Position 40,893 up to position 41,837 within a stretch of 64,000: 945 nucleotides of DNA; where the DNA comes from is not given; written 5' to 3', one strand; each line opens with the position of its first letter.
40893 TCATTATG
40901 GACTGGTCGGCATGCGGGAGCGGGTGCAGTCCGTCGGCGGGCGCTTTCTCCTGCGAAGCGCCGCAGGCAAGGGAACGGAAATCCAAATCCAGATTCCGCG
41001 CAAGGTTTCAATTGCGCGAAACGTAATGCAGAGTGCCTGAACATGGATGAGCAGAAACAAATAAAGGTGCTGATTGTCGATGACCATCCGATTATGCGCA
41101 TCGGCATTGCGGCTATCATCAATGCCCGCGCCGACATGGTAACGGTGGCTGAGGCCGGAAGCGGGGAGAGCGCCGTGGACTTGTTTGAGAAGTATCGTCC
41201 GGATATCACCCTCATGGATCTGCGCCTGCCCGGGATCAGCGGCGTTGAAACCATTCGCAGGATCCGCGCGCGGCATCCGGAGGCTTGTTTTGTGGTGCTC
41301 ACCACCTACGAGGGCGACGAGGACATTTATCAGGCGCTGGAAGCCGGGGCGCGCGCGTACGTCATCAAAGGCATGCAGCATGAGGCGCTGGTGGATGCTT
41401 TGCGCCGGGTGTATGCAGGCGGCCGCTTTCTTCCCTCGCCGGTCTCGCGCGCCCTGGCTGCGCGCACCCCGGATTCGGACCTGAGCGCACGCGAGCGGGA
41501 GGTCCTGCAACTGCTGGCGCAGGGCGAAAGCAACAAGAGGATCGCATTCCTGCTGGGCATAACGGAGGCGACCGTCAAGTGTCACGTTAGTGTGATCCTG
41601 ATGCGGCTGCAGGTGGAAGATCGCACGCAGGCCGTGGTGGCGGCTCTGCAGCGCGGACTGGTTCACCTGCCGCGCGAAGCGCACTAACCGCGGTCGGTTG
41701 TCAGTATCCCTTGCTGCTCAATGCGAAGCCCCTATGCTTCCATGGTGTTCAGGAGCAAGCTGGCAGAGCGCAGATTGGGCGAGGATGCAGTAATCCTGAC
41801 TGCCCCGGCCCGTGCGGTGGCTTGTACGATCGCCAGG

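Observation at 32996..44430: A 20-bp palindrome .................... recurs three times in divergent promoters of the glycan locus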

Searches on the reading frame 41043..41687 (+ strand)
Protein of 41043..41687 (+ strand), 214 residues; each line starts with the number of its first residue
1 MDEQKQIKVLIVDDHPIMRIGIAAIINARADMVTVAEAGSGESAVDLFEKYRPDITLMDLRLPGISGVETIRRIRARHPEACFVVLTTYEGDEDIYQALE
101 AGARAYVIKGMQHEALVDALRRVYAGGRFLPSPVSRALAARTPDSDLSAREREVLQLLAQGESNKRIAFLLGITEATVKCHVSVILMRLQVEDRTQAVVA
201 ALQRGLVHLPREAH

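Call 6: search_protein_families(library=pfam, proteins=[window:41043-41687:+])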
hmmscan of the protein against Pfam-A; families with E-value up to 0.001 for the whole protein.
window:41043-41687:+ (214 aa): 3 families
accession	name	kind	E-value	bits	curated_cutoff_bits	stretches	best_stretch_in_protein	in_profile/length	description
PF00072.30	Response_reg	-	6e-28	97.7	30.2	1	9-120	1-110/111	Response regulator receiver domain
PF00196.25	GerE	-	1.1e-18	67.1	23.5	1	146-201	2-57/57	Bacterial regulatory proteins, luxR family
PF08281.18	Sigma70_r4_2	-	2.1e-05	24.5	25.7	1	147-182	11-47/54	Sigma-70, region 4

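Call 17: search_solved_structures(query=window:41043-41687:+, show_alignments=3)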
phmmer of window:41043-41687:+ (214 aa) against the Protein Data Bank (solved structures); distinct sequences matched with E-value up to 0.001: 270 (the best 60 are shown).
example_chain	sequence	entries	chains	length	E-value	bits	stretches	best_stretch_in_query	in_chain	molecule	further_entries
5hev_A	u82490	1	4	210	1e-39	139.4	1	7-207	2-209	Response regulator protein VraR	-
1a04_A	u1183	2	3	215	3.5e-39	137.6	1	4-201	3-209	NITRATE/NITRITE RESPONSE REGULATOR PROTEIN NARL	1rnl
7ve6_A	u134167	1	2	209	3.1e-38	134.5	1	7-207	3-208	Response regulator protein VraR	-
4gvp_A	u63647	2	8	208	3.8e-38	134.2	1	7-207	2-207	Response regulator protein vraR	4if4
4yn8_A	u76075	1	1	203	1.2e-35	126.1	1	6-206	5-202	Response regulator ChrA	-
3c3w_A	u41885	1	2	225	3e-32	115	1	7-203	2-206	TWO COMPONENT TRANSCRIPTIONAL REGULATORY PROTEIN DEVR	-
4ldz_A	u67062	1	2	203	1.8e-29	105.9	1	6-205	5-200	Transcriptional regulatory protein DesR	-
4zmr_A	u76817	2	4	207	1.4e-23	86.8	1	6-205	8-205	Response regulator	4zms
4hye_A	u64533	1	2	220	1.9e-23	86.3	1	6-205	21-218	Response regulator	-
3cz5_A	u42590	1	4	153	4.7e-22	81.8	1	8-140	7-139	Two-component response regulator, LuxR family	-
9xzo_A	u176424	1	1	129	6.1e-18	68.3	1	7-124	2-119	De novo protein M1X0B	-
5f64_A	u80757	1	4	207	1.4e-17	67.1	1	8-192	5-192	Positive transcription regulator EvgA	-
8zwn_A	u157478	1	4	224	1.9e-17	66.7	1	8-192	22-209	DNA-binding transcriptional activator EvgA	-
3eul_A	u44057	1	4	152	7.7e-17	64.7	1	4-130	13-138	POSSIBLE NITRATE/NITRITE RESPONSE TRANSCRIPTIONAL REGULATORY PROTEIN NARL (DNA-binding res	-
6er7_A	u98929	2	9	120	1.4e-16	63.9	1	8-124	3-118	120aa long hypothetical chemotaxis protein (CheY)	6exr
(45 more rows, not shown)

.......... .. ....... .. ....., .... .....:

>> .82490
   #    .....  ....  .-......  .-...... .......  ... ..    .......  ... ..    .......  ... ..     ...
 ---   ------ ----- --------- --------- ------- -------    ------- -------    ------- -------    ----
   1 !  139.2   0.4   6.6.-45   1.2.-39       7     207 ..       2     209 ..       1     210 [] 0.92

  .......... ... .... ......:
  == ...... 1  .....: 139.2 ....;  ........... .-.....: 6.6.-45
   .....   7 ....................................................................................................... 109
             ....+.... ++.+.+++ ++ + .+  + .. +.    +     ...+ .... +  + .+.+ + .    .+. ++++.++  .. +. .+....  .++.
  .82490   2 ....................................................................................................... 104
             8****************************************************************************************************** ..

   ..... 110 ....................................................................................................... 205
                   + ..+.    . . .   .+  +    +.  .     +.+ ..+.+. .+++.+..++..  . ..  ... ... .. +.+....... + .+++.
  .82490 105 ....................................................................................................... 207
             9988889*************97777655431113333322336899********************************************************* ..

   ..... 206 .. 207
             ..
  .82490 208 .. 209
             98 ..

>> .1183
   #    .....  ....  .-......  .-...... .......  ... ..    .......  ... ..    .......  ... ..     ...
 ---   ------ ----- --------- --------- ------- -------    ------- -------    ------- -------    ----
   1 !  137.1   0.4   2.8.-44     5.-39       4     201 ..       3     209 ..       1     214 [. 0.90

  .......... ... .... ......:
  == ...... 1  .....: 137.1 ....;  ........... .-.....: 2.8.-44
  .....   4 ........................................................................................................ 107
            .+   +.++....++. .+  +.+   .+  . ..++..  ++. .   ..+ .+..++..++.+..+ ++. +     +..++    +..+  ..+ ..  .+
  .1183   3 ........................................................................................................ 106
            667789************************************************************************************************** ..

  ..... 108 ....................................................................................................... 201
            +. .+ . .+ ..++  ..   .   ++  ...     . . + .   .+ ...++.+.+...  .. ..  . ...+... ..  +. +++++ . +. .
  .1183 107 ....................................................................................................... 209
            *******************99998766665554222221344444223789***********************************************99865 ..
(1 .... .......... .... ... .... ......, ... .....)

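Call 20: find_related_loci(query=window:41043-41687:+, collection=genome_contigs, flank=10000)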
Query window:41043-41687:+ (214 aa) in genome_contigs; peptide patterns used: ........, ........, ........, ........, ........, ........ (x = any residue, [..] = any of these).
508 stretches matched a pattern; 244 encode a relative of the query (tblastn E <= 1e-3); the best 80 are kept; 80 distinct loci.
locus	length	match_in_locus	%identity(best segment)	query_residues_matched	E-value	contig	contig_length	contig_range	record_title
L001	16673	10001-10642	98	1-214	7e-137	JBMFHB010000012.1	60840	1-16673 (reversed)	MAG: Terracidiphilus sp. isolate KM4311-13 NODE_12_length_60840_cov_8.539769, whole genome shotgun sequence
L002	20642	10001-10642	86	1-214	4e-122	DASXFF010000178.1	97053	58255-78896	MAG TPA_asm: Terracidiphilus sp. isolate SMAG_U5131 k141_341909, whole genome shotgun sequence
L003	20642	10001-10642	85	1-214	2e-120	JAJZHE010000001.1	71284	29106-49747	MAG: Acidobacteria bacterium isolate LL6.bin61 NODE_214_length_71284_cov_5.212235, whole genome shotgun sequence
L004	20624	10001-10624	88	6-213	4e-120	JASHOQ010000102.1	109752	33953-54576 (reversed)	MAG: Acidobacteriaceae bacterium isolate JOPF027 JOPF_N143_contig_60008, whole genome shotgun sequence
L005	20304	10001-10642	83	1-214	5e-120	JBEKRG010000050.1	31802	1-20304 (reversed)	MAG: Terracidiphilus sp. isolate SPRUCE 505 SPRUCE_505_50, whole genome shotgun sequence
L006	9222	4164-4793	87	4-213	3e-119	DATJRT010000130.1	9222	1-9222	MAG TPA_asm: Terracidiphilus sp. isolate SMAG_U14974 k141_859692, whole genome shotgun sequence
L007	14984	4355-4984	86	4-213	2e-118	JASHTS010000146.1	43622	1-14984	MAG: Acidobacteriaceae bacterium isolate JOPF159 JOPF_AWAY_contig_591997, whole genome shotgun sequence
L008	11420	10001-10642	83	1-214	7e-118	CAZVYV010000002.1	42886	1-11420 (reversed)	MAG TPA_asm: uncultured Terracidiphilus sp. isolate binchicken_co162_315 genome assembly, contig: NODE_1564_length_42886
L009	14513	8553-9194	83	1-214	3e-117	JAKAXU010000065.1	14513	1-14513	MAG: Acidobacteria bacterium isolate YS2.bin24 NODE_1952_length_14513_cov_5.983248, whole genome shotgun sequence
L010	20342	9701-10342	81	1-214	2e-117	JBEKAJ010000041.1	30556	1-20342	MAG: Terracidiphilus sp. isolate SPRUCE 10 SPRUCE_10_41, whole genome shotgun sequence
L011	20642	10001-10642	81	1-214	1e-116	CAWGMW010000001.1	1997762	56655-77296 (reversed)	MAG: uncultured Acidobacteriaceae bacterium isolate MFD01188.bin.1.50 genome assembly, contig: contig_5873, whole genome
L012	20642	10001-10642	83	1-214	2e-116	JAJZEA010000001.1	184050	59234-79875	MAG: Acidobacteria bacterium isolate JA6.bin33 NODE_43_length_184050_cov_4.372879, whole genome shotgun sequence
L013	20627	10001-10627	84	1-209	1e-115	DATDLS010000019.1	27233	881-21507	MAG TPA_asm: Terracidiphilus sp. isolate SMAG_U390 k141_636589, whole genome shotgun sequence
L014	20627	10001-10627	83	1-209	5e-115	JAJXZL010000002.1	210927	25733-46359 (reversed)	MAG: Acidobacteria bacterium isolate BP7.bin50 NODE_51_length_210927_cov_8.269160, whole genome shotgun sequence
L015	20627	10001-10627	80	1-209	2e-113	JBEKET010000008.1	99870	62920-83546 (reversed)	MAG: Terracidiphilus sp. isolate SPRUCE 212 SPRUCE_212_8, whole genome shotgun sequence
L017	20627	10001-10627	81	1-209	2e-112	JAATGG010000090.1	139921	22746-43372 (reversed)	MAG: Acidobacteriales bacterium isolate bin_312 k141_2349534, whole genome shotgun sequence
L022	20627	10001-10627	79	1-209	2e-108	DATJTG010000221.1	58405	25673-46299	MAG TPA_asm: Acidobacteriaceae bacterium isolate SMAG_U15014 k141_3331023, whole genome shotgun sequence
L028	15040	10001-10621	76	3-209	3e-104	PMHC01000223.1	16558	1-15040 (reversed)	MAG: Acidobacteriaceae bacterium isolate bog_316 73.20120600_S1D.48_contig_3689, whole genome shotgun sequence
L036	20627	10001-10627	73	1-209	2e-100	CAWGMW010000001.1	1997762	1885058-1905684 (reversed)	MAG: uncultured Acidobacteriaceae bacterium isolate MFD01188.bin.1.50 genome assembly, contig: contig_5873, whole genome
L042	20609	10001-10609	69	7-209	1e-92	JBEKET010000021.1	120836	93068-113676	MAG: Terracidiphilus sp. isolate SPRUCE 212 SPRUCE_212_21, whole genome shotgun sequence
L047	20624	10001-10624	77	2-209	1e-104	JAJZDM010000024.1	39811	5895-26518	MAG: Acidobacteria bacterium isolate JA4.bin7 NODE_907_length_39811_cov_4.475658, whole genome shotgun sequence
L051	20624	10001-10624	65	2-209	3e-84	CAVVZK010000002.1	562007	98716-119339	MAG: uncultured Acidobacteriaceae bacterium isolate MFD04580.bin.2.25 genome assembly, contig: contig_16984, whole genom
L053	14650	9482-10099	66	8-213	2e-82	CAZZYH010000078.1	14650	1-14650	MAG: Vulcanimicrobiota bacterium isolate Green_AK.bin.5 genome assembly, contig: NODE_1041_length_14650_cov_9.116684, wh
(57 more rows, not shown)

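Call 28: search_protein_families(library=ncbifam, proteins=[window:41043-41687:+], max_evalue=0.01)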
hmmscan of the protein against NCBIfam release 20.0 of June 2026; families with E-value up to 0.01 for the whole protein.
window:41043-41687:+ (214 aa): 120 families (the best 25 are shown)
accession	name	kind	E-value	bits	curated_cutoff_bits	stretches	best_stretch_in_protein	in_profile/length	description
NF007935.0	PRK10651.1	equivalog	2.1e-48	164.4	250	1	2-203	2-212/216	two-component system response regulator NarL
NF047785.1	respo_reg_MadR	equivalog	2.1e-45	154.6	300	1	7-207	1-209/209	MadR family response regulator transcription factor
NF007708.0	PRK10403.1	equivalog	1.1e-42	145.9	343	1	1-204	1-211/215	nitrate/nitrite response regulator protein NarP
NF052445.1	RespRegMctR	equivalog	7.3e-41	139.8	300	1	6-206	1-204/205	two-component system response regulator MctR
NF011896.0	PRK15369.1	equivalog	3.7e-36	124.7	242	1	5-201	2-204/211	two component system response regulator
NF007018.1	PRK09483.1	equivalog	9.3e-30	103.9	280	1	7-207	2-209/217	UvrY/SirA/GacA family response regulator transcription factor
NF007685.0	PRK10360.1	equivalog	8e-27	94.3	258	1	7-193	2-184/196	response regulator transcription factor UhpA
NF041830.1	RR_TF_ErdR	exception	2.5e-24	86.2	390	1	8-200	3-204/213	response regulator transcription factor ErdR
NF006900.1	PRK09390.1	equivalog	8.4e-22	77.7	255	1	6-203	4-199/203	response regulator FixJ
NF001965.0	PRK00742.1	subfamily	6.8e-21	74.9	293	1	5-112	2-110/357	chemotaxis-specific protein-glutamate methyltransferase CheB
NF007419.0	PRK09958.1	equivalog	7.1e-21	74.7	251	1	9-191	3-188/204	acid-sensing system DNA-binding response regulator EvgA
NF007403.0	PRK09935.1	equivalog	1.9e-20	73.4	271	1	5-192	2-195/210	fimbria biosynthesis transcriptional regulator FimZ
NF041367.1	CheY_Halo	equivalog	3e-19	69.5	200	1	9-123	1-113/114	chemotaxis protein CheY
NF009206.0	PRK12555.1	subfamily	5.3e-18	65.1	342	1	7-110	1-105/340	chemotaxis-specific protein-glutamate methyltransferase CheB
NF040689.1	MtrAB_MtrA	equivalog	3.6e-17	62.4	300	1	9-121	1-110/219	MtrAB system response regulator MtrA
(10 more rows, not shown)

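Call 55: search_protein_families(library=pfam, proteins=[L011:2443-4164:+, L017:10773-13415:+, L051:10718-12646:+, L053:10154-12637:+, L028:6171-8744:+, L022:2063-3994:-, L022:4845-6995:+, L047:2039-4603:-, L022:18555-20627:+], max_evalue=0.00001)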
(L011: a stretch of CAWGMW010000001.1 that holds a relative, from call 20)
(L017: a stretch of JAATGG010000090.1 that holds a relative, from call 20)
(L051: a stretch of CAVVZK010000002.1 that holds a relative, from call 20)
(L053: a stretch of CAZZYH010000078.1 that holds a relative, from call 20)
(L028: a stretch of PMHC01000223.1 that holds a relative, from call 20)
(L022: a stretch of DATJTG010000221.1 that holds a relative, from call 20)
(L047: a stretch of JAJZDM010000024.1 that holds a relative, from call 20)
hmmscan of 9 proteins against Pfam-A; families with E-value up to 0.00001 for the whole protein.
L011:2443-4164:+ (573 aa): 17 families
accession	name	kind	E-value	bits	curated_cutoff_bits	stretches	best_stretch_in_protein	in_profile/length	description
PF07719.23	TPR_2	-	2.4e-35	118.2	27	0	525-556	3-34/34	Tetratricopeptide repeat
PF13428.12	TPR_14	-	5.1e-33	110.6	23.5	0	490-531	2-43/44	Tetratricopeptide repeat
PF14559.12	TPR_19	-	2.8e-28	98.5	25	2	501-560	3-62/68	Tetratricopeptide repeat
PF00515.34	TPR_1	-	3.3e-28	96.7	27.8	0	525-556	3-34/34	Tetratricopeptide repeat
PF13181.12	TPR_8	-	5.3e-25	85.8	25.7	0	489-521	1-33/34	Tetratricopeptide repeat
PF13432.12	TPR_16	-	3e-24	85.5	32.7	0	432-486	8-62/65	Tetratricopeptide repeat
PF13431.12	TPR_17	-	3.9e-22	77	24.4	0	480-509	4-33/34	Tetratricopeptide repeat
PF13414.12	TPR_11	-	2.9e-20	72.1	26.8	0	428-467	1-40/42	TPR repeat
PF23914.1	TPR_CcmH_CycH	-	7.6e-19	68.5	42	1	233-343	36-150/158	Cytochrome c-type biogenesis protein H TPR domain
PF13424.12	TPR_12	-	9.7e-13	48.6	30.1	0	318-375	7-72/77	Tetratricopeptide repeat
PF24575.1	TPR_Slam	-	3.1e-12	47.3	35.2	0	300-370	31-103/104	Surface lipoprotein assembly modifier, N-terminal TPR repeats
PF13374.12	TPR_10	-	4.3e-11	42.9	27.5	0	249-275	4-30/42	Tetratricopeptide repeat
PF12895.13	ANAPC3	-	1.5e-09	38.5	27.2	0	89-166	1-77/82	Anaphase-promoting complex, cyclosome, subunit 3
PF13371.12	TPR_9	-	4.8e-09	36.5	35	0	293-347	8-62/73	Tetratricopeptide repeat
PF13174.12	TPR_6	-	1.3e-08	35.3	26.3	0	326-346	12-32/33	Tetratricopeptide repeat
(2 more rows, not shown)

L017:10773-13415:+ (880 aa): 2 families
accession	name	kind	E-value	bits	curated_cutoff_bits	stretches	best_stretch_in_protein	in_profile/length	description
PF01301.25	Glyco_hydro_35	-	2.7e-57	195.2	27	1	115-458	2-316/319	Glycosyl hydrolases family 35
PF02449.21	Glyco_hydro_42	-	6.8e-08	32.7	21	1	130-216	3-79/376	Beta-galactosidase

L051:10718-12646:+ (642 aa): 1 family
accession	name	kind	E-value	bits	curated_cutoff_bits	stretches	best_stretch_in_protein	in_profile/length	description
PF01301.25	Glyco_hydro_35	-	3e-48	165.5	27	1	78-421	2-315/319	Glycosyl hydrolases family 35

L053:10154-12637:+ (827 aa): 2 families
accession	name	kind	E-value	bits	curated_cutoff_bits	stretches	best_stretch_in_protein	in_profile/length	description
PF01301.25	Glyco_hydro_35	-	8.9e-51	173.8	27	1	73-415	2-314/319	Glycosyl hydrolases family 35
PF10435.15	BetaGal_dom2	-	4.2e-07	30.3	25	1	475-604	47-177/180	Beta-galactosidase, domain 2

L028:6171-8744:+ (857 aa): 1 family
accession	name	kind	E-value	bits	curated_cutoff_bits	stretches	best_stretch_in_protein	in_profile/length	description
PF01301.25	Glyco_hydro_35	-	1.4e-49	169.9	27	1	82-424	2-314/319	Glycosyl hydrolases family 35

L022:2063-3994:- (643 aa): 3 families
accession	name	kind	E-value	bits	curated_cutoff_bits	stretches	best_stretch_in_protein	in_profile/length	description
PF13487.12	HD_5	-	2.8e-40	138.3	27.2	1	242-405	4-170/170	HD domain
PF01966.28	HD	-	2e-18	67.2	22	1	255-373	4-115/116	HD domain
PF13185.12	GAF_2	-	1.6e-10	41.7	28.6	1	515-614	36-136/136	GAF domain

L022:4845-6995:+ (716 aa): 0 families

L047:2039-4603:- (854 aa): 2 families
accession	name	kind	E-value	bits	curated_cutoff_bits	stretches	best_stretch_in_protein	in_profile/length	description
PF01301.25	Glyco_hydro_35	-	2.1e-57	195.6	27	1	84-427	2-316/319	Glycosyl hydrolases family 35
PF02449.21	Glyco_hydro_42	-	4.1e-08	33.4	21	1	101-190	5-84/376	Beta-galactosidase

L022:18555-20627:+ (691 aa): 3 families
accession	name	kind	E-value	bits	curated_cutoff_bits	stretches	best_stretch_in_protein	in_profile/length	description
PF01055.32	Glyco_hydro_31_2nd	-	5.2e-89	299.2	23.5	1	302-641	1-328/328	Glycosyl hydrolases family 31 TIM-barrel domain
PF13802.12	Gal_mutarotas_2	-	1.2e-17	65.2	27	1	51-260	2-183/184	Glycosyl hydrolase 31 N-terminal galactose mutarotase-like domain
PF21365.3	Glyco_hydro_31_3rd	-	3e-12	47.3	24.4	1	649-690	1-42/87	Glycosyl hydrolase family 31 C-terminal domain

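Call 67: find_homologous_proteins(query=L022:4845-6995:+, max_evalue=1e-10)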
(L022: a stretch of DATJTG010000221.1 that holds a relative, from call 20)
Query L022:4845-6995:+ (716 aa): 2205 proteins with E <= 1e-10 among 8000 candidates; the best 120 are listed.
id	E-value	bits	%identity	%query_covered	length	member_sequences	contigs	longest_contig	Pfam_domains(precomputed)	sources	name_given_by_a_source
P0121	0.0e+0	1559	100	94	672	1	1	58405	-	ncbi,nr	ncbi:MAG TPA: hypothetical protein VME68_15960 [Acidobacteriaceae bacterium]|nr:hypothetical protein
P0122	0.0e+0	1558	100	94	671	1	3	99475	-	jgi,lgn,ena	-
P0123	0.0e+0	1395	89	94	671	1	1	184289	-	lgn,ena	-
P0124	0.0e+0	1376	83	97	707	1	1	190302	-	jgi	jgi:hypothetical protein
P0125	0.0e+0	1374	84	95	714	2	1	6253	-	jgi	jgi:hypothetical protein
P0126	0.0e+0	1360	82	97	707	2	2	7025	-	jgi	jgi:hypothetical protein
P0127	0.0e+0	1338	84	95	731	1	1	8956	-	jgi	jgi:hypothetical protein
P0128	0.0e+0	1334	83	95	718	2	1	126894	-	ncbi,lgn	ncbi:MAG TPA: hypothetical protein VIY53_14860 [Acidobacteriaceae bacterium]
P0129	0.0e+0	1298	80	96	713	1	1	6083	-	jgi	jgi:hypothetical protein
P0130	0.0e+0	1291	78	99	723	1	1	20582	-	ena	-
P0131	0.0e+0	1291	80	96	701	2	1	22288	-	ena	-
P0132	0.0e+0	1266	77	99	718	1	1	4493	-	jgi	jgi:hypothetical protein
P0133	0.0e+0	1265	77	98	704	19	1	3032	-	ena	-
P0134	0.0e+0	1257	76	100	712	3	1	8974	-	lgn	-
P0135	0.0e+0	1255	77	96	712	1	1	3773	-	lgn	-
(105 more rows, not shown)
